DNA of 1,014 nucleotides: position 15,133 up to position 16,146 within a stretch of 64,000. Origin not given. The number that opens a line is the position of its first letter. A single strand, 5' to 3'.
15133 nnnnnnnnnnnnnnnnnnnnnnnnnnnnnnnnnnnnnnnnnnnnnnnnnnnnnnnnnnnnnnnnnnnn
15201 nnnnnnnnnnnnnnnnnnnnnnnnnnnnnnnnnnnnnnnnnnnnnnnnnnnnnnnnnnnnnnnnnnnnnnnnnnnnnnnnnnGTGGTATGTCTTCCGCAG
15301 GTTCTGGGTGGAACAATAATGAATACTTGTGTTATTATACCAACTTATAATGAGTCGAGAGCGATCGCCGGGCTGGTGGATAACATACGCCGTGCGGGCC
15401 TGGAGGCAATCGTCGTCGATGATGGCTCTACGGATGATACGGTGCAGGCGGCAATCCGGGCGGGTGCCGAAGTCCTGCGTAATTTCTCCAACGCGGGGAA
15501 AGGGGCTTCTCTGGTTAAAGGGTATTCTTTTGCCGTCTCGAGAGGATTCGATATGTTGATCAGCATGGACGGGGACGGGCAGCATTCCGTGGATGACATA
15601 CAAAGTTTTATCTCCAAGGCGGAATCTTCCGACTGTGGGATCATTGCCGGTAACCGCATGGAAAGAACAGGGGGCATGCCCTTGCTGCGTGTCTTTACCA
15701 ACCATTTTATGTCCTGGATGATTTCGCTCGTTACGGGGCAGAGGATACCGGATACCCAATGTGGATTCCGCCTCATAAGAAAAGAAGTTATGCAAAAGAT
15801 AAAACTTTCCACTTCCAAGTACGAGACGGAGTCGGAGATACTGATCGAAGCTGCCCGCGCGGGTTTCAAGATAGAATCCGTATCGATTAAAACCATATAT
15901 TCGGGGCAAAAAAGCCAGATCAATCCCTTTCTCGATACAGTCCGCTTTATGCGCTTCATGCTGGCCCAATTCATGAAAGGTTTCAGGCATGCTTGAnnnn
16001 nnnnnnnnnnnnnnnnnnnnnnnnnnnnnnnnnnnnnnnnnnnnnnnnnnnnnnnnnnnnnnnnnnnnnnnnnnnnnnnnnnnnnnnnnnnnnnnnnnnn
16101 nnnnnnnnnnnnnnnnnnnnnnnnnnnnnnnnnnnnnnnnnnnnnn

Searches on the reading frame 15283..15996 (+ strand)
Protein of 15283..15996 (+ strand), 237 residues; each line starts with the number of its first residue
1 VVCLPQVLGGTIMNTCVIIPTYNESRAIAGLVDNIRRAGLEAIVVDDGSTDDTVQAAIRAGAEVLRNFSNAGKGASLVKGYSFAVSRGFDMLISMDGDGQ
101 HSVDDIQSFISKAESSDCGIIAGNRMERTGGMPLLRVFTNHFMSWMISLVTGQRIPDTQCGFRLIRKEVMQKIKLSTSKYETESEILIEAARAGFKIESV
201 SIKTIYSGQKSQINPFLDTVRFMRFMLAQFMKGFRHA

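Call 7: search_protein_families(library=ncbifam, proteins=[window:15283-15996:+], max_evalue=0.00001)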
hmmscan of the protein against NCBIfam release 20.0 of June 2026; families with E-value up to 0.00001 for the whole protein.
window:15283-15996:+ (237 aa): 11 families
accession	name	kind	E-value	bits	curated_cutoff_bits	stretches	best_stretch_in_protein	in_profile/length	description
TIGR04182.1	glyco_TIGR04182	equivalog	2.8e-31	109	325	1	15-224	2-212/293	S-layer glycoprotein N-glycosyltransferase AglJ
NF058614.1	PPMAGASynPpgS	equivalog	9.1e-29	100.5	370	1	16-220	3-213/226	polyprenyl-phospho-N-acetylgalactosaminyl synthase PpgS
NF041391.1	DPhHxTase_Halo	equivalog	4.9e-19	68.2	375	1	21-216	3-195/213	dolichyl-phosphate hexose transferase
NF047588.1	GlcsyltransPgfSStrep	equivalog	4.4e-11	42.6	500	1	13-185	1-178/308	glycosyltransferase PgfS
NF007986.1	PRK10714.1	equivalog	1.5e-10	40.6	529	1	12-183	5-181/316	undecaprenyl-phosphate 4-deoxy-4-formamido-L-arabinose transferase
TIGR04283.1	glyco_like_mftF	equivalog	2e-09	37.4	182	1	17-119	3-105/221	TIGR04283 family arsenosugar biosynthesis glycosyltransferase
NF010496.0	PRK13915.1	equivalog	2.2e-09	36.8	262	1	15-98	33-126/307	glucosyl-3-phosphoglycerate synthase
TIGR03937.1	PgaC_IcaA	equivalog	4.2e-08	32.6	422.3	1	15-154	47-192/407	poly-beta-1,6-N-acetyl-D-glucosamine synthase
NF041865.1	EpsU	equivalog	1.8e-07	30.5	700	1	16-117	42-151/394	exopolysaccharide biosynthesis GT2 family glycosyltransferase EpsU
NF041875.1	EPS_EpsD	equivalog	3.9e-07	29.8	370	1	17-123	3-114/325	exopolysaccharide biosynthesis glycosyltransferase EpsD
TIGR03965.1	mycofact_glyco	equivalog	3.3e-06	26.2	280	1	14-84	75-153/467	mycofactocin biosynthesis glycosyltransferase MftF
